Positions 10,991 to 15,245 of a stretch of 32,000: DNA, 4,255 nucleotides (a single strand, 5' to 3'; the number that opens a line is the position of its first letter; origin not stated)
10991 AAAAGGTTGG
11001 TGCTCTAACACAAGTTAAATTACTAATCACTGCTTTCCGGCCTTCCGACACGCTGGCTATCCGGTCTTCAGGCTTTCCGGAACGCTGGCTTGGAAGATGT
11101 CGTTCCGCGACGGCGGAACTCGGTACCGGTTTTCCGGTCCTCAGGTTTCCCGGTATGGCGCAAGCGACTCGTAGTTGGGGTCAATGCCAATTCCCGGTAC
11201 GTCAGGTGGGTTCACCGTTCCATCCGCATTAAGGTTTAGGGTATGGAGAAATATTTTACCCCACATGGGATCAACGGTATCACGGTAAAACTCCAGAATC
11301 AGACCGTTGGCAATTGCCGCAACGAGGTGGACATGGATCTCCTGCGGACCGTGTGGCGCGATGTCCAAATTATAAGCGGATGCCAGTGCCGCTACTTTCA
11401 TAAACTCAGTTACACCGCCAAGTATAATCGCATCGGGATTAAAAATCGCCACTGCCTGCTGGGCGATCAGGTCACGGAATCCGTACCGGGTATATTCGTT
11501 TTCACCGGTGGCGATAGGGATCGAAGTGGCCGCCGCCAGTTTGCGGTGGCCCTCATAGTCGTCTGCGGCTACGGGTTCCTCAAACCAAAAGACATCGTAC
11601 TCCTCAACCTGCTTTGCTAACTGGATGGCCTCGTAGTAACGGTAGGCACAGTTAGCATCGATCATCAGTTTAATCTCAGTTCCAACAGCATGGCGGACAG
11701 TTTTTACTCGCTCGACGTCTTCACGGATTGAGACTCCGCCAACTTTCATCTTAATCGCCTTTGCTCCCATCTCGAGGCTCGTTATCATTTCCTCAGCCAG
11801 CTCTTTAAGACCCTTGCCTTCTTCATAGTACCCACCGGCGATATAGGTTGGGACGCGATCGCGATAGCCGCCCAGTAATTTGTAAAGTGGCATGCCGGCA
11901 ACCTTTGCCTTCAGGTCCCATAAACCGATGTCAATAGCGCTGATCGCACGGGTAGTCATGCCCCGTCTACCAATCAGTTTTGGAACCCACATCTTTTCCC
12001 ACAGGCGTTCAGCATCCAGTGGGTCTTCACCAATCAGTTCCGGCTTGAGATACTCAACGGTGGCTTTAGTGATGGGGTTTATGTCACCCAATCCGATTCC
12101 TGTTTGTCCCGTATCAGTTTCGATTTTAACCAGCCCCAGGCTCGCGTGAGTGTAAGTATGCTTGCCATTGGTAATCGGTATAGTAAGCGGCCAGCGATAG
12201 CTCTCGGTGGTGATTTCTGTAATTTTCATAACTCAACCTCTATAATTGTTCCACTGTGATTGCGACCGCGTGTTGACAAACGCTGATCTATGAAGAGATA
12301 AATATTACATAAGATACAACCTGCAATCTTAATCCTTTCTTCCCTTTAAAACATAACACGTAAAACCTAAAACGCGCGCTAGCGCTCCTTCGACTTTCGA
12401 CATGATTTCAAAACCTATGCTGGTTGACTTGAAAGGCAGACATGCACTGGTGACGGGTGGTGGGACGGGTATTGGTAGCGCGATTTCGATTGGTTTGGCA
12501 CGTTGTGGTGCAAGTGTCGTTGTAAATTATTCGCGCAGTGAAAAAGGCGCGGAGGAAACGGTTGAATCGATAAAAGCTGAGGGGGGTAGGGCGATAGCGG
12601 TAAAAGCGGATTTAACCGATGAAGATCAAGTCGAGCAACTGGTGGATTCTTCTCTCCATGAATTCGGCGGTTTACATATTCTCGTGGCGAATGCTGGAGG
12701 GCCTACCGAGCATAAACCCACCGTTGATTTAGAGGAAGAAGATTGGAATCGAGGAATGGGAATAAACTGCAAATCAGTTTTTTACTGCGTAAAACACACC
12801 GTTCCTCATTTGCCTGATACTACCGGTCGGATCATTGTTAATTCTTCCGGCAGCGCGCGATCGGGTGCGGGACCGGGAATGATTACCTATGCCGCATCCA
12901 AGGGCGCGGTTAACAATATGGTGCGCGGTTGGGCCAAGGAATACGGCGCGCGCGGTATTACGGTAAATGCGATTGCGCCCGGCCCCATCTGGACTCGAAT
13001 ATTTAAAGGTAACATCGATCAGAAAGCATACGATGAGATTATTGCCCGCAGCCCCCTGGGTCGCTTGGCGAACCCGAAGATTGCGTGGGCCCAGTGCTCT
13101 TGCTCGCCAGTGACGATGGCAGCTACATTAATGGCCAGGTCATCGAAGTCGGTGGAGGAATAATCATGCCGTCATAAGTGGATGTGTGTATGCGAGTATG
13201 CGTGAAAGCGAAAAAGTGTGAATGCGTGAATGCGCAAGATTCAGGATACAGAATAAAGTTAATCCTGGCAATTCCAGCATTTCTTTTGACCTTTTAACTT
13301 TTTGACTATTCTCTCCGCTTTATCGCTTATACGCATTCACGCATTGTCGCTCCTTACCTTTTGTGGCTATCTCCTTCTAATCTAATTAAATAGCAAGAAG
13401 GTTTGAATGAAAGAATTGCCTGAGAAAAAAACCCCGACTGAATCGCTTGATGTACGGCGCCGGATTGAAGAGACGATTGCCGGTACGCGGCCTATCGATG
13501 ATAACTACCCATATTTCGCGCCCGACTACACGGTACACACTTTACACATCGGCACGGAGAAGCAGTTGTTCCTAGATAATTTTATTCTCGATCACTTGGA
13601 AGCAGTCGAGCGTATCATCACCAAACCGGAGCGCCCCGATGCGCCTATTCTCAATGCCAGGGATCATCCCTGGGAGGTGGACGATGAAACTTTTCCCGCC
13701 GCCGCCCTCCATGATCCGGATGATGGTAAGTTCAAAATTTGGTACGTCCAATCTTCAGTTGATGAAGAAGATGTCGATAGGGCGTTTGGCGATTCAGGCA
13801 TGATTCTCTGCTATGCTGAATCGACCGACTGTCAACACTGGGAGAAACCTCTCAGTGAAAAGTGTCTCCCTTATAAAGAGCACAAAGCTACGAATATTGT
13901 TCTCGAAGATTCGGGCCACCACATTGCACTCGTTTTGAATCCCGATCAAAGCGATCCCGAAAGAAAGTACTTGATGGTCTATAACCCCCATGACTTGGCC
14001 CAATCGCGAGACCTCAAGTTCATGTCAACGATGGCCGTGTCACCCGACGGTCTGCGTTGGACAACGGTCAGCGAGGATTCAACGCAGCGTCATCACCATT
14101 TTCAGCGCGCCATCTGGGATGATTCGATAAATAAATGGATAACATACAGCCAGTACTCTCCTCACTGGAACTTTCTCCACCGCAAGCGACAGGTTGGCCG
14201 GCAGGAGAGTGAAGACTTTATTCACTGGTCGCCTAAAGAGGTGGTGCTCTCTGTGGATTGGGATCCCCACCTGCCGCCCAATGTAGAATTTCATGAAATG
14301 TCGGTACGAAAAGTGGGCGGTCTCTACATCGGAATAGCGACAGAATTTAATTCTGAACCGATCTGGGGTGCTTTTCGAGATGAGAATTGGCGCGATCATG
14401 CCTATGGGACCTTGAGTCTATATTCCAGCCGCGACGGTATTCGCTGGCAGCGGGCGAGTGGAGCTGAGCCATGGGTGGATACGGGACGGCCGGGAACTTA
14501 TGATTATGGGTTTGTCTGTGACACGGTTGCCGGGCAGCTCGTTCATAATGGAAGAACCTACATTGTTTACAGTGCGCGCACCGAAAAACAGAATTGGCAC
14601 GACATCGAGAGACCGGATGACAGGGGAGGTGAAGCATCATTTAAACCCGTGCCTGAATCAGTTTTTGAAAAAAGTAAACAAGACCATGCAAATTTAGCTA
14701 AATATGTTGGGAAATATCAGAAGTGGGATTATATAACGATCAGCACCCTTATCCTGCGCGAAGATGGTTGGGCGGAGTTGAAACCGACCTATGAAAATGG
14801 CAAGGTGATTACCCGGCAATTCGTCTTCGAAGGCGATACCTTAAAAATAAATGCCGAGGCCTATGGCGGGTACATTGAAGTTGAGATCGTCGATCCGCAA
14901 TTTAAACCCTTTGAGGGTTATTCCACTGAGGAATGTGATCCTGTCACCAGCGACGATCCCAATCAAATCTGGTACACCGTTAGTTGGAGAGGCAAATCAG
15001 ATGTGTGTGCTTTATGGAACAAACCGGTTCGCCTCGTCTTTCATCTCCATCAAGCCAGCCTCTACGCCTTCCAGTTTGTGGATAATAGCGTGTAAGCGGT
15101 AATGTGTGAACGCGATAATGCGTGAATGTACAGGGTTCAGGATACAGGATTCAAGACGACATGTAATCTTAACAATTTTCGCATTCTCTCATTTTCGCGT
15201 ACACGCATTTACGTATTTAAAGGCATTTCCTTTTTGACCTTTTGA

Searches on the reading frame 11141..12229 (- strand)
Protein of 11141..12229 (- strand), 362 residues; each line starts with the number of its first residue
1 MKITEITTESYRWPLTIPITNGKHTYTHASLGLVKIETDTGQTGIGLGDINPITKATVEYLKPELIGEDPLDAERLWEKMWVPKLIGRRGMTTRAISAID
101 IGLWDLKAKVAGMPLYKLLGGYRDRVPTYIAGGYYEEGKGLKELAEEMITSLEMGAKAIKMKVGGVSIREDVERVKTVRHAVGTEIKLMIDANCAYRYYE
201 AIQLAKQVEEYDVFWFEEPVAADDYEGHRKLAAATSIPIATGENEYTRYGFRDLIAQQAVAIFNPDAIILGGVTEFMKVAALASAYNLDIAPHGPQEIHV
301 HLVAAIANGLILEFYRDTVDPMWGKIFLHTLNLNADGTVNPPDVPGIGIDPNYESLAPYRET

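Call 14: search_protein_families(library=pfam, proteins=[window:11141-12229:-])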
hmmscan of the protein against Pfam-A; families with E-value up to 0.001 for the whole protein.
window:11141-12229:- (362 aa): 2 families
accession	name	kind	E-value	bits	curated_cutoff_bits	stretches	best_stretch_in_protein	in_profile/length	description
PF13378.12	MR_MLE_C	-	3.2e-63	213.8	29.4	1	144-352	2-216/219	Enolase C-terminal domain-like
PF02746.21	MR_MLE_N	-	6.7e-19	68.7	22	1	4-120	2-117/117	Mandelate racemase / muconate lactonizing enzyme, N-terminal domain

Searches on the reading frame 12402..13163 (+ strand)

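Call 14: search_protein_families(library=pfam, proteins=[window:12402-13163:+])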
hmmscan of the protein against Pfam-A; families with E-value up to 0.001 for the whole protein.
window:12402-13163:+ (253 aa): 6 families
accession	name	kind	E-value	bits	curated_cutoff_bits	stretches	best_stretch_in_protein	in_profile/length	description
PF00106.31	adh_short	-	1.2e-50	172.2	26.6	1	14-204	2-190/195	short chain dehydrogenase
PF13561.12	adh_short_C2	-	5.7e-49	167.3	27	1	22-226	6-207/236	Enoyl-(Acyl carrier protein) reductase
PF08659.16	KR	-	4.4e-14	53.2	22.6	1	16-189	4-174/180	KR domain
PF01370.27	Epimerase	-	2.6e-06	27.4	20.9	0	15-84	1-63/240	NAD dependent epimerase/dehydratase family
PF23441.1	SDR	-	1.5e-05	24.9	27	1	16-209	11-207/258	SDR-like rossmann domain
PF16363.11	GDP_Man_Dehyd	-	0.00084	19.3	27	0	16-83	1-73/332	GDP-mannose 4,6 dehydratase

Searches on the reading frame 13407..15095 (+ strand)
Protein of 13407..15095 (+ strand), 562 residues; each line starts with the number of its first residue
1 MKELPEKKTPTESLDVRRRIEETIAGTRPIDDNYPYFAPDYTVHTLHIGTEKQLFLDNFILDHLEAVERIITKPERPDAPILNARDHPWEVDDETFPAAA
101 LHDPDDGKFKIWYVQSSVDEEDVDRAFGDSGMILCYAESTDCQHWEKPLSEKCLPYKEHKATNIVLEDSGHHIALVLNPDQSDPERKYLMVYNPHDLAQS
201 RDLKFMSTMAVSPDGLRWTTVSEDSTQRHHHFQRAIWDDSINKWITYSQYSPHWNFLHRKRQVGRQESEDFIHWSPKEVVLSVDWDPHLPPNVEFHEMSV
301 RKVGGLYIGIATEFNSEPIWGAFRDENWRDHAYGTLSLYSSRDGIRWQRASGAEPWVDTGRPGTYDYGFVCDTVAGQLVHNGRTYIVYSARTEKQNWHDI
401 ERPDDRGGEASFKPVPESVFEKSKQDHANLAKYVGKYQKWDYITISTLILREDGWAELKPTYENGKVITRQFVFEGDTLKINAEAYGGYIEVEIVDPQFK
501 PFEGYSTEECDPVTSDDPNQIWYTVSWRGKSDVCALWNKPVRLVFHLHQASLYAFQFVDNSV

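Call 14: search_protein_families(library=pfam, proteins=[window:13407-15095:+])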
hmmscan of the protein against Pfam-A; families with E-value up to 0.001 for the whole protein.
window:13407-15095:+ (562 aa): 0 families

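Call 15: find_encoding_contigs(protein=window:13407-15095:+, flank=10000, max_places=6)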
Protein window:13407-15095:+ (562 aa): 3 contigs read that carry it; 1 place shown.
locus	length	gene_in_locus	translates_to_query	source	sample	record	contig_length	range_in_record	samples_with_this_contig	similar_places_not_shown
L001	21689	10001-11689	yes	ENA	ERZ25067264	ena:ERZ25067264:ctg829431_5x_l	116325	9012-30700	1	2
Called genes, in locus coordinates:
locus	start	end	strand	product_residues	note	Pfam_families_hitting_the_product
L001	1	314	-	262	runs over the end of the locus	PF00106:adh_short, PF08659:KR, PF13561:adh_short_C2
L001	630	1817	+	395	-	-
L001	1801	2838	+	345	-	PF19081:Ig_7 (weak)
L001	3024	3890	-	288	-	PF06314:ADC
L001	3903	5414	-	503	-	PF07364:DUF1485, PF07171:MlrC_C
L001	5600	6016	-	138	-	-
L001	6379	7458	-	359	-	PF02668:TauD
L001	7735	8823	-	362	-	PF02746:MR_MLE_N, PF13378:MR_MLE_C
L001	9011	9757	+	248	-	PF00106:adh_short, PF23441:SDR (weak), PF01370:Epimerase (faint), PF08659:KR, PF13561:adh_short_C2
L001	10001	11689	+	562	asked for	-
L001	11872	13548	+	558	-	-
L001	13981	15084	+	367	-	PF04909:Amidohydro_2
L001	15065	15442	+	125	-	PF00355:Rieske, PF13806:Rieske_2 (faint), PF22543:Rieske_4 (weak)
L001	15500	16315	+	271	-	PF05721:PhyH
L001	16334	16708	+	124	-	PF12973:Cupin_7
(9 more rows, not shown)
